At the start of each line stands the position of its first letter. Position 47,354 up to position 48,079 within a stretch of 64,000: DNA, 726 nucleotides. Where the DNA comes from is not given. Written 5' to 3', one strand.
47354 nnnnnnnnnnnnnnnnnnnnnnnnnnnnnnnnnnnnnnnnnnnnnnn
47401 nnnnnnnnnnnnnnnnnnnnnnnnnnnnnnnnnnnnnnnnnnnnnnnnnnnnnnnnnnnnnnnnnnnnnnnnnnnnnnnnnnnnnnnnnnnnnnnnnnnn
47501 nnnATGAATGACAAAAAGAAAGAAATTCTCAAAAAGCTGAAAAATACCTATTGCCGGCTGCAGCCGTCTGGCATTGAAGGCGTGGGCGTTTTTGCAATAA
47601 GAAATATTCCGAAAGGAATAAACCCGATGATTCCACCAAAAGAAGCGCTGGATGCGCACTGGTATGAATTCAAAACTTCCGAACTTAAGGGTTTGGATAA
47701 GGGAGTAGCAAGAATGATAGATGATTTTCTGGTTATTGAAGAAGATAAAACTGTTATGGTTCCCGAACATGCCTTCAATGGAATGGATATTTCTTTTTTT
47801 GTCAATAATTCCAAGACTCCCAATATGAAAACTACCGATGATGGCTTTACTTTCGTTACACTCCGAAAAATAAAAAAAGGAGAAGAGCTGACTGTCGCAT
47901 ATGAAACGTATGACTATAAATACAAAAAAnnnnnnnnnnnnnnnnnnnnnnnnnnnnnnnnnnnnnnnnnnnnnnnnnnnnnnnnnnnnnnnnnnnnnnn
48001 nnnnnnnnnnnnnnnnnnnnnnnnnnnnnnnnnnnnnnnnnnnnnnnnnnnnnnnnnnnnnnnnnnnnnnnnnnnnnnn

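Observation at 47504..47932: Stand-alone bacterial SET-domain protein (142 aa)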

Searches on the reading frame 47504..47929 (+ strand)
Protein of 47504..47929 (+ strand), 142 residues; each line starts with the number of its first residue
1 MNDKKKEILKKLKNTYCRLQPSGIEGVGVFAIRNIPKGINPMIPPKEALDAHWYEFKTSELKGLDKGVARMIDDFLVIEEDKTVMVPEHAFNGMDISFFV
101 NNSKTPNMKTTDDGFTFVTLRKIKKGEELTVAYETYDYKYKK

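Call 3: search_protein_families(library=pfam, proteins=[window:47504-47929:+], max_evalue=1)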
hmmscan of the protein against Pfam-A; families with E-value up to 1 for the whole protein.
window:47504-47929:+ (142 aa): 2 families
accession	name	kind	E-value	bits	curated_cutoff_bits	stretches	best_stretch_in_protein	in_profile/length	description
PF00856.33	SET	-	2.7e-09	37.8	22.4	1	26-133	1-104/105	SET domain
PF05856.17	ARPC4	-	0.14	12.1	22.2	1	61-110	79-128/167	ARP2/3 complex 20 kDa subunit (ARPC4)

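Call 4: search_protein_families(library=ncbifam, proteins=[window:47504-47929:+], max_evalue=1)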
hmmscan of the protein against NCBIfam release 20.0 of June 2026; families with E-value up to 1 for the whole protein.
window:47504-47929:+ (142 aa): 0 families

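Call 5: search_solved_structures(query=window:47504-47929:+, max_evalue=10, show_alignments=3)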
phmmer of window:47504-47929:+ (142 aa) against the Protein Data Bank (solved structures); distinct sequences matched with E-value up to 10: 7.
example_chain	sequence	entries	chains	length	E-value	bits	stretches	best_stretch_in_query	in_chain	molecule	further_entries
8sr6_A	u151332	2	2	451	0.49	13.5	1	26-138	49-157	Eukaryotic huntingtin interacting protein B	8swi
5czy_A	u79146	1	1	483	0.55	13.3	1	26-138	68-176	Legionella effector LegAS4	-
4z4p_A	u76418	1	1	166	0.82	12.8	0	111-137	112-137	Histone-lysine N-methyltransferase 2D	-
7w67_C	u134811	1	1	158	0.84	12.7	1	19-139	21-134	Histone-lysine N-methyltransferase 2A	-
7w6a_C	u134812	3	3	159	0.86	12.7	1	19-139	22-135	Histone-lysine N-methyltransferase 2A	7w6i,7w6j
5f5e_A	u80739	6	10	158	1.2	12.2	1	92-139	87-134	Histone-lysine N-methyltransferase 2A | Histone-lysine N-methyltransferase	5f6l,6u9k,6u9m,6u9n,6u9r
1s3i_A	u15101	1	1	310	1.7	11.7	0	14-34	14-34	10-formyltetrahydrofolate dehydrogenase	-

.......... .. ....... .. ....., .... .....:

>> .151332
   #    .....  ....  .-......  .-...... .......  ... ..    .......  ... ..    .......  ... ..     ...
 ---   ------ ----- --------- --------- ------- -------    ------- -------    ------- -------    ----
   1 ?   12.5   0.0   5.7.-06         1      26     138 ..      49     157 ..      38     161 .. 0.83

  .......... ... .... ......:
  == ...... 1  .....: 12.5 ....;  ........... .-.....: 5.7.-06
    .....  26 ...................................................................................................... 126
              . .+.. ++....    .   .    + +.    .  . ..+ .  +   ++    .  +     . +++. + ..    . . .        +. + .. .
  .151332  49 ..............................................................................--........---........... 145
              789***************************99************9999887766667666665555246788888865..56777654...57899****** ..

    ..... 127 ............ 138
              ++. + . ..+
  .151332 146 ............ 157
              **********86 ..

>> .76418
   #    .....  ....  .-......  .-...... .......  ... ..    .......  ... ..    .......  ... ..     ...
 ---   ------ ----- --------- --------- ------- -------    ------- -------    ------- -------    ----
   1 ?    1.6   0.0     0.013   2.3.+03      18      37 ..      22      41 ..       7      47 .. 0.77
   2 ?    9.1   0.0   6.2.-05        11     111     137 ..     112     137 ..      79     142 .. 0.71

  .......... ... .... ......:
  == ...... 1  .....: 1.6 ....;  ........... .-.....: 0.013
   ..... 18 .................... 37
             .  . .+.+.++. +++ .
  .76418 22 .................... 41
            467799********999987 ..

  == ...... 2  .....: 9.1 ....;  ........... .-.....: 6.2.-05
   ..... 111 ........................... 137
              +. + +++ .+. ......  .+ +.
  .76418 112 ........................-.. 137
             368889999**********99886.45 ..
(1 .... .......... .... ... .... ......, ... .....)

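Call 7: find_homologous_proteins(query=window:47504-47929:+, max_evalue=0.001)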
Query window:47504-47929:+ (142 aa): 585 proteins with E <= 0.001 among 615 candidates; the best 120 are listed.
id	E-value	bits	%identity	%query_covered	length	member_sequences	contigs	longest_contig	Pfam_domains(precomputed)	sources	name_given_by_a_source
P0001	3.5e-89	314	99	100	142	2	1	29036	PF00856.34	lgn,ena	-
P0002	6.8e-70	251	81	90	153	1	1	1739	PF00856.34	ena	-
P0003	1.2e-69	250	80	100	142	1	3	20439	PF00856.34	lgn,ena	-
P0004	2.6e-69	249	78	91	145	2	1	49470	PF00856.34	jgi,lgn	-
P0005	2.4e-68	246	78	91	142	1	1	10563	PF00856.34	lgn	-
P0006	1.7e-65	237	73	91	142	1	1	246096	PF00856.34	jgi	jgi:hypothetical protein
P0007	1.9e-60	221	72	100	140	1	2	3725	PF00856.34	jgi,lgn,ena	-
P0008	1.1e-58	215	70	100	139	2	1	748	PF00856.34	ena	-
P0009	1.7e-58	214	72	91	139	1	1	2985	PF00856.34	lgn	-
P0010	4.7e-58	213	69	90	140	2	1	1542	PF00856.34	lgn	-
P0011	6.0e-57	209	70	91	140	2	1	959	PF00856.34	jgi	jgi:SET domain-containing protein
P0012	8.5e-57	209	69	91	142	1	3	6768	PF00856.34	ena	-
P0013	4.1e-54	200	67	91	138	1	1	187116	PF00856.34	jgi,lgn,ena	-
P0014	6.5e-54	199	66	100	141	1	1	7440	PF00856.34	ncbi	ncbi:MAG: SET domain-containing protein [Patescibacteria group bacterium]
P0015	1.2e-53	199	71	98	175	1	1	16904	PF00856.34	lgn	-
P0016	1.2e-53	199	67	91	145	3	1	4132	PF00856.34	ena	-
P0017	3.5e-53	197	67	97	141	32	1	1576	PF00856.34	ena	-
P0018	4.4e-53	197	66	98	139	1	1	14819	PF00856.34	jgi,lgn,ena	-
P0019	7.8e-53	196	67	91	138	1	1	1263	PF00856.34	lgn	-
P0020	7.8e-53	196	67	99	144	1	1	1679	PF00856.34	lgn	-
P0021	9.6e-53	196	67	98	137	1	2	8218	PF00856.34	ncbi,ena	-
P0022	1.4e-52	195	66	96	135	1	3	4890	PF00856.34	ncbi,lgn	-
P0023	1.5e-52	195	64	96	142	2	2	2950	PF00856.34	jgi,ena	-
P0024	2.6e-52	194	65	100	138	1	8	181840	PF00856.34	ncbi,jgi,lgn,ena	-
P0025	3.6e-52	194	64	99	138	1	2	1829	PF00856.34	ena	-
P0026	4.4e-52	194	65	97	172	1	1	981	PF00856.34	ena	-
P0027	6.5e-52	193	66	99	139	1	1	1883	PF00856.34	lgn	-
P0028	1.1e-51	192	64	99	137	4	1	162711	PF00856.34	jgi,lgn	jgi:hypothetical protein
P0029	2.0e-51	191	62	99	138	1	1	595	PF00856.34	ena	-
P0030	2.9e-51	191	65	100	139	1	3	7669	PF00856.34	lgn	-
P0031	3.4e-51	191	64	96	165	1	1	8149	PF00856.34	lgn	-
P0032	4.0e-51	190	65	97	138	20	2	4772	PF00856.34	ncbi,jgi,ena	-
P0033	4.7e-51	190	67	96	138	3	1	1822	PF00856.34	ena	-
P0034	7.7e-51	190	65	92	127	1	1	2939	PF00856.34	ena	-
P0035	1.1e-50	189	66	96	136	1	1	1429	PF00856.34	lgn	-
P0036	1.1e-50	189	64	99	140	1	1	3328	PF00856.34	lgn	-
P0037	2.1e-50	188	64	98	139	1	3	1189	PF00856.34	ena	-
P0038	2.4e-50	188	63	100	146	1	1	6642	PF00856.34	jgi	jgi:SET domain-containing protein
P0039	2.5e-50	188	65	99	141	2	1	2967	PF00856.34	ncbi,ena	-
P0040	2.7e-50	188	66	96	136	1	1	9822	PF00856.34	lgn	-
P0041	3.0e-50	188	64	96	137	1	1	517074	PF00856.34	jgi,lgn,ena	-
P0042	3.2e-50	188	64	99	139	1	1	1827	PF00856.34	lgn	-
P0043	4.4e-50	187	64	98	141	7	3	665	PF00856.34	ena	-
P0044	4.6e-50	187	62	99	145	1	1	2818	PF00856.34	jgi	jgi:hypothetical protein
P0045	5.3e-50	187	61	93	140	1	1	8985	PF00856.34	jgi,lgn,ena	-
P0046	6.6e-50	186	62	97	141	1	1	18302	PF00856.34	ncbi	ncbi:MAG: SET domain-containing protein [Candidatus Jorgensenbacteria bacterium]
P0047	8.4e-50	186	61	91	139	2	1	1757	PF00856.34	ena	-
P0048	1.1e-49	186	63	96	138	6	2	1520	PF00856.34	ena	-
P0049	1.2e-49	186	62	100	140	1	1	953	PF00856.34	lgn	-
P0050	1.2e-49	186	62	100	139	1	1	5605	PF00856.34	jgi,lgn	jgi:SET domain-containing protein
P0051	1.6e-49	185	63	96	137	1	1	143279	PF00856.34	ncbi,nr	ncbi:MAG: SET domain-containing protein [Candidatus Parcubacteria bacterium]|nr:SET domain-containin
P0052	2.6e-49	185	65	92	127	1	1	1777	PF00856.34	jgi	-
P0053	2.9e-49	184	60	98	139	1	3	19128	PF00856.34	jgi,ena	-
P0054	3.3e-49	184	61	99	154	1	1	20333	PF00856.34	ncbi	-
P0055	4.7e-49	184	64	98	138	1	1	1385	PF00856.34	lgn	-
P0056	6.1e-49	183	60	99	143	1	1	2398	PF00856.34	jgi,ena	-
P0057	1.4e-48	182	62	97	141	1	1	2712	PF00856.34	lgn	-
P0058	1.4e-48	182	61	97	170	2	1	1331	PF00856.34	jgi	-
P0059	2.0e-48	182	62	97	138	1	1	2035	PF00856.34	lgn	-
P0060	2.1e-48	182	63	97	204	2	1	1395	PF00856.34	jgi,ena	-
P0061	4.6e-48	181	62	99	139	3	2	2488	PF00856.34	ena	-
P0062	4.7e-48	180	62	99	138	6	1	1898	PF00856.34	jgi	jgi:SET domain-containing protein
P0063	6.4e-48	180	61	100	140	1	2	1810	PF00856.34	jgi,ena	-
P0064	6.8e-48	180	60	99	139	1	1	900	PF00856.34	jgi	jgi:SET domain-containing protein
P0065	6.9e-48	180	60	100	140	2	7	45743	PF00856.34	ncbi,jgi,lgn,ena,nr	ncbi:SET domain-containing protein [Candidatus Woesearchaeota archaeon]|nr:SET domain-containing pro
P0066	8.2e-48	180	60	99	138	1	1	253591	PF00856.34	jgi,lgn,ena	-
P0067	1.0e-47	179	59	99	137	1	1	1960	PF00856.34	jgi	jgi:hypothetical protein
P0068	1.0e-47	179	59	100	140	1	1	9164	PF00856.34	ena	-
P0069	1.1e-47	179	62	99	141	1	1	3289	PF00856.34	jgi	-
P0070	2.3e-47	178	61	100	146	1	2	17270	PF00856.34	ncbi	-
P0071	2.5e-47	178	61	99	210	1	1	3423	PF00856.34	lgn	-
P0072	2.7e-47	178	60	99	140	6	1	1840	PF00856.34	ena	-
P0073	3.1e-47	178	62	99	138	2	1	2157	PF00856.34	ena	-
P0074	3.1e-47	178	65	97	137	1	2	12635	PF00856.34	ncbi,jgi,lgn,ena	-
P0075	3.3e-47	178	62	96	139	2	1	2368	PF00856.34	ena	-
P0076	4.4e-47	177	59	100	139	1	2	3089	PF00856.34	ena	-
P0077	4.9e-47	177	58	100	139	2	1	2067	PF00856.34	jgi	-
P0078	5.9e-47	177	60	100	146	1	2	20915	PF00856.34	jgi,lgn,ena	-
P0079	6.1e-47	177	61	97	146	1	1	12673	PF00856.34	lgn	-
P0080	6.9e-47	177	63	96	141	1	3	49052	PF00856.34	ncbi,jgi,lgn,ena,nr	ncbi:SET domain-containing protein [Patescibacteria group bacterium]|nr:SET domain-containing protei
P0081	7.4e-47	177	63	96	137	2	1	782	PF00856.34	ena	-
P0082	7.9e-47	177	60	99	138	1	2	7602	PF00856.34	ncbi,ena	-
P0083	8.3e-47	176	61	100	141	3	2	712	PF00856.34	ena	-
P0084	8.5e-47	176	61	99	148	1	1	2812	PF00856.34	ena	-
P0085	8.6e-47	176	62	98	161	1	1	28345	PF00856.34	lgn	-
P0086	9.5e-47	176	61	99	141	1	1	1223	PF00856.34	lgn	-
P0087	1.1e-46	176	60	100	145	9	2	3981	PF00856.34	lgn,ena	-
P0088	1.1e-46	176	67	95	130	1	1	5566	PF00856.34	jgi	jgi:SET domain-containing protein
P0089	1.3e-46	176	58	99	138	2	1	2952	PF00856.34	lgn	-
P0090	1.4e-46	176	61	97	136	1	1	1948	PF00856.34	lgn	-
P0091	1.5e-46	176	58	89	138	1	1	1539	PF00856.34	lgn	-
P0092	1.6e-46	176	60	98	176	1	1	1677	PF00856.34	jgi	jgi:SET domain-containing protein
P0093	1.6e-46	175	60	96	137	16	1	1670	PF00856.34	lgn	-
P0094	1.6e-46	175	59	90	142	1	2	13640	PF00856.34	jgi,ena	-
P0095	1.8e-46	175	61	100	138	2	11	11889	PF00856.34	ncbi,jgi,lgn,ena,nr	ncbi:MAG TPA: SET domain-containing protein [Candidatus Nanoarchaeia archaeon]|nr:SET domain-contain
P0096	1.8e-46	175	62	97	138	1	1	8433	PF00856.34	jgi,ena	-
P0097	2.0e-46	175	59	99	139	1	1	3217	PF00856.34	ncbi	-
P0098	2.1e-46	175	62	97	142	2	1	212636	PF00856.34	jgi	-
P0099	2.3e-46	175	60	91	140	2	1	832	PF00856.34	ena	-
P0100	2.5e-46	175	61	97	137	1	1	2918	PF00856.34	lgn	-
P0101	3.3e-46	174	61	97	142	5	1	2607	PF00856.34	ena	-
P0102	3.6e-46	174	62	98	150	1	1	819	PF00856.34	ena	-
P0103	4.1e-46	174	61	97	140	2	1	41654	PF00856.34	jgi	-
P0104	4.7e-46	174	59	98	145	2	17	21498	PF00856.34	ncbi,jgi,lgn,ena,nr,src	ncbi:MAG TPA: SET domain-containing protein [Candidatus Nanoarchaeia archaeon]|nr:SET domain-contain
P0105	4.7e-46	174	59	96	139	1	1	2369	PF00856.34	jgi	jgi:SET domain-containing protein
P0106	5.3e-46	174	62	99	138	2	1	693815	PF00856.34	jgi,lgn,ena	-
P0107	5.6e-46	174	61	97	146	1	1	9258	PF00856.34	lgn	-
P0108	6.2e-46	174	60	97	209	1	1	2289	PF00856.34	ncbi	-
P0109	7.3e-46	173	63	89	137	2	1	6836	PF00856.34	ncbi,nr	ncbi:SET domain-containing protein [Candidatus Woesearchaeota archaeon]|nr:SET domain-containing pro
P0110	8.4e-46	173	57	100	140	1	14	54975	PF00856.34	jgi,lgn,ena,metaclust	metaclust:\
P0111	8.9e-46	173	63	96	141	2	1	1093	PF00856.34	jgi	jgi:SET domain-containing protein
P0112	9.2e-46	173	61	99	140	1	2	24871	PF00856.34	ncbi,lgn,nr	ncbi:MAG: SET domain-containing protein [Patescibacteria group bacterium]|nr:SET domain-containing p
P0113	9.7e-46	173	59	96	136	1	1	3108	PF00856.34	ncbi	-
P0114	1.0e-45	173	60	89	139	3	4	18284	PF00856.34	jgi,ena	-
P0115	1.1e-45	173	60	97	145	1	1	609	PF00856.34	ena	-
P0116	1.1e-45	173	60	99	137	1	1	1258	PF00856.34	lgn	-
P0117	1.3e-45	173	62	96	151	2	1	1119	PF00856.34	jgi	-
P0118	1.4e-45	172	59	99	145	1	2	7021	PF00856.34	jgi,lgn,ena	-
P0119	1.5e-45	172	60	94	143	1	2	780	PF00856.34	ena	-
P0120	1.5e-45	172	59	99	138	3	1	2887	PF00856.34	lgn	-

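Call 12: find_encoding_contigs(protein=window:47504-47929:+, flank=10000, max_places=4)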
Protein window:47504-47929:+ (142 aa): 21 contigs read that carry it; 4 places shown.
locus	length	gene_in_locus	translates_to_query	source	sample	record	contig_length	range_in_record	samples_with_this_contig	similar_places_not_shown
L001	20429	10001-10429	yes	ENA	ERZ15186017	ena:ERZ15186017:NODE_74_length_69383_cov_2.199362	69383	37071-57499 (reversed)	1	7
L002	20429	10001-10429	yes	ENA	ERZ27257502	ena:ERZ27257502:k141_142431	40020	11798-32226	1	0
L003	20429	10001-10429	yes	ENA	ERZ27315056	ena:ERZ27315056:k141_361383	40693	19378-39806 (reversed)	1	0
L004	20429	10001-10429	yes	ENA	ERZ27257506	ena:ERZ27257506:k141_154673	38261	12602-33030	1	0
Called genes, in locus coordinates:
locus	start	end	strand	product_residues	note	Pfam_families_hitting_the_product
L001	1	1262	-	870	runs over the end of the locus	PF02861:Clp_N, PF23569:NBD_SMAX1, PF00004:AAA, PF17871:AAA_lid_9, PF00004:AAA, PF07724:AAA_2, PF07728:AAA_5, PF10431:ClpB_D2-small, +7 more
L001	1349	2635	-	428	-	PF00089:Trypsin, PF10459:Peptidase_S46 (faint), PF13365:Trypsin_2, PF00595:PDZ (faint), PF13180:PDZ_2, PF17820:PDZ_6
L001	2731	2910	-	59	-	PF00037:Fer4 (weak), PF14697:Fer4_21 (weak), PF13370:Fer4_13, PF13459:Fer4_15 (faint)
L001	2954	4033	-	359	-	PF00639:Rotamase, PF13145:Rotamase_2, PF13616:Rotamase_3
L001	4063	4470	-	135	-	PF04977:DivIC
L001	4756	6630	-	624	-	PF00009:GTP_EFTU, PF03144:GTP_EFTU_D2 (weak), PF00679:EFG_C, PF06421:LepA_C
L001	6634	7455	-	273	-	PF02899:Phage_int_SAM_1 (weak), PF13495:Phage_int_SAM_4, PF00589:Phage_integrase, PF22823:MrpR_C_cat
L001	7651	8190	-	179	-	-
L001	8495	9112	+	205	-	-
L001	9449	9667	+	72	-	PF24113:DUF7387 (weak)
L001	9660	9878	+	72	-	PF07927:HicA_toxin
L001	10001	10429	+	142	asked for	PF00856:SET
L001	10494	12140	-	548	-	PF03023:MurJ, PF13440:Polysacc_synt_3, PF01943:Polysacc_synt, PF01554:MatE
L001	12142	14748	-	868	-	PF13196:DUF4012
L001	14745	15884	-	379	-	PF13439:Glyco_transf_4, PF20706:GT4-conflict (weak), PF00534:Glycos_transf_1, PF13692:Glyco_trans_1_4, PF13524:Glyco_trans_1_2 (weak)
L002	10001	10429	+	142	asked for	PF00856:SET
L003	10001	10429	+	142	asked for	PF00856:SET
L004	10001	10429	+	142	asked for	PF00856:SET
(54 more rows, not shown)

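Call 13: find_encoding_contigs(protein=P0006, flank=5000, max_places=1)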
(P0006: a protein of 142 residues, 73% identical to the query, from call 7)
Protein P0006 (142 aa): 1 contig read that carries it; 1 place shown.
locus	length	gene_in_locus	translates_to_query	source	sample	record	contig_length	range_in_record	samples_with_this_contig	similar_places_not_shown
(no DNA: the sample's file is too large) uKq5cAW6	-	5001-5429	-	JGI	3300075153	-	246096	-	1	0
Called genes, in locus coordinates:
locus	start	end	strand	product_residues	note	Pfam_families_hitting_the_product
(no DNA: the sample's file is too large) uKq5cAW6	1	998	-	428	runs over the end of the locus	PF00089:Trypsin, PF13365:Trypsin_2, PF13180:PDZ_2, PF17820:PDZ_6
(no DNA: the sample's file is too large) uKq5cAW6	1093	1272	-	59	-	PF12797:Fer4_2 (weak), PF00037:Fer4, PF12837:Fer4_6 (weak), PF14697:Fer4_21 (weak), PF13370:Fer4_13, PF13459:Fer4_15 (weak)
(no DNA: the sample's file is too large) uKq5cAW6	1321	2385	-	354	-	PF13624:SurA_N_3 (weak), PF00639:Rotamase, PF13145:Rotamase_2, PF13616:Rotamase_3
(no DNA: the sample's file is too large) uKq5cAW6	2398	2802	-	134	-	PF04977:DivIC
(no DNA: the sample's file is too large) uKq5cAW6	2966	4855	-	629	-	PF00009:GTP_EFTU, PF03144:GTP_EFTU_D2 (weak), PF00679:EFG_C, PF06421:LepA_C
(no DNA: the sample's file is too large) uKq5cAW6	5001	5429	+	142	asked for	PF00856:SET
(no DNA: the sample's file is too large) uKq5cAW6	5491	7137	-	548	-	PF03023:MurJ, PF01943:Polysacc_synt, PF01554:MatE (weak)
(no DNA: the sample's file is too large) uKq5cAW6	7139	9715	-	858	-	PF13196:DUF4012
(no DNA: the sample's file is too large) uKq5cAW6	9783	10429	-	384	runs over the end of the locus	PF13439:Glyco_transf_4, PF20706:GT4-conflict, PF00534:Glycos_transf_1, PF13692:Glyco_trans_1_4, PF13524:Glyco_trans_1_2 (weak)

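Call 14: find_encoding_contigs(protein=P0041, flank=5000, max_places=1)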
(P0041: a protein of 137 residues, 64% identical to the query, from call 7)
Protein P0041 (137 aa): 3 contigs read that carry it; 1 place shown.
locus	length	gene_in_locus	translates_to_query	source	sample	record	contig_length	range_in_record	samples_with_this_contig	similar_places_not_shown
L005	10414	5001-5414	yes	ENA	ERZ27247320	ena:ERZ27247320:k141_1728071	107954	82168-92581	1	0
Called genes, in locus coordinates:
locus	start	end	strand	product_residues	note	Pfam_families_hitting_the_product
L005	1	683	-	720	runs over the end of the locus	-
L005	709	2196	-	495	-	-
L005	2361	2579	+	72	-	-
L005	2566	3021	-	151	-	-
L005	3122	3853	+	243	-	PF00009:GTP_EFTU (faint), PF00350:Dynamin_N (faint), PF03193:RsgA_GTPase, PF01926:MMR_HSR1, PF02421:FeoB_N (weak)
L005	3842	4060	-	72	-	-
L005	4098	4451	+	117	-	-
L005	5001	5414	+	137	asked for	PF00856:SET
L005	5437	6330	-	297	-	-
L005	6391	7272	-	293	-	-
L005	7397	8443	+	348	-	PF05621:TniB (weak), PF13191:AAA_16, PF00931:NB-ARC, PF03266:NTPase_1 (faint), PF05729:NACHT (weak), PF13401:AAA_22, PF00004:AAA, PF22703:Cdc6_lid, +3 more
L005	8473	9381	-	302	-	PF08242:Methyltransf_12 (faint), PF13649:Methyltransf_25 (weak)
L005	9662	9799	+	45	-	-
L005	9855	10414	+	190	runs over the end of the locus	-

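Call 15: find_encoding_contigs(protein=P0106, flank=5000, max_places=1)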
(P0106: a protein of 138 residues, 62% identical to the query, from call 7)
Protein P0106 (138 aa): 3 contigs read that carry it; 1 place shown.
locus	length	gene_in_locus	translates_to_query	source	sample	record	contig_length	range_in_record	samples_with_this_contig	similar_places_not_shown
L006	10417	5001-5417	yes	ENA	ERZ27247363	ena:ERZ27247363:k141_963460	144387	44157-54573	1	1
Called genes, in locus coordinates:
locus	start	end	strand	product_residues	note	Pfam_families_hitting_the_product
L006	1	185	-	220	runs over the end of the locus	PF01966:HD (weak)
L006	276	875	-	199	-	PF00081:Sod_Fe_N, PF02777:Sod_Fe_C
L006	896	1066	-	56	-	-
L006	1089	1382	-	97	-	PF13597:NRDD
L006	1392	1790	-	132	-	PF01475:FUR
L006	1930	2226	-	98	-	PF18898:DUF5654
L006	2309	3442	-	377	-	PF01702:TGT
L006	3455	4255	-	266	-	PF10648:Gmad2, PF10646:Germane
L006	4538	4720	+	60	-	PF23477:zf_Tbcl_2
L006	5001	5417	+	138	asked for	PF00856:SET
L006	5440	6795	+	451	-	PF01071:GARS_A, PF02843:GARS_C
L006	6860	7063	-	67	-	PF04070:DUF378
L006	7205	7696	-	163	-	PF02643:DUF192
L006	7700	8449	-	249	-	-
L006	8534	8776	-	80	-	PF02823:ATP-synt_DE_N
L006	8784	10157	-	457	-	PF02874:ATP-synt_ab_N, PF00006:ATP-synt_ab, PF22919:ATP-synt_VA_C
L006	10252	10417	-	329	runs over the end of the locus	PF00231:ATP-synt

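Call 16: find_encoding_contigs(protein=P0110, flank=5000, max_places=1)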
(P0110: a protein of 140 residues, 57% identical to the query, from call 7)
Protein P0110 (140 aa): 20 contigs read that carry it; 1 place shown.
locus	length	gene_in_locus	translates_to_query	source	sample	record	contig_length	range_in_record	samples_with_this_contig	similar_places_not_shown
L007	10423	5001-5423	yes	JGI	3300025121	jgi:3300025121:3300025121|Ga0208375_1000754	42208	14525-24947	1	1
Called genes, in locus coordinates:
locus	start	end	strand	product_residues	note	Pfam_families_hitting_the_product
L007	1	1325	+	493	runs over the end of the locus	PF01835:MG2 (faint)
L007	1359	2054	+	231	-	PF12840:HTH_20 (faint), PF25213:HVO_A0261_N (weak), PF01022:HTH_5 (weak)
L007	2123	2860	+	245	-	-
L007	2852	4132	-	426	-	PF18144:SMODS (weak), PF01909:NTP_transf_2 (weak), PF09249:tRNA_NucTransf2, PF21133:CAA_C (weak)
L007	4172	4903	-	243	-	-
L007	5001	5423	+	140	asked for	PF00856:SET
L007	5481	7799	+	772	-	PF01071:GARS_A (faint), PF14528:LAGLIDADG_3 (weak), PF02843:GARS_C (weak)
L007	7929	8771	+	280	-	PF09924:LPG_synthase_C (weak)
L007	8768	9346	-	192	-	PF00300:His_Phos_1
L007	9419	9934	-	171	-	-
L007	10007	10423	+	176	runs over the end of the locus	-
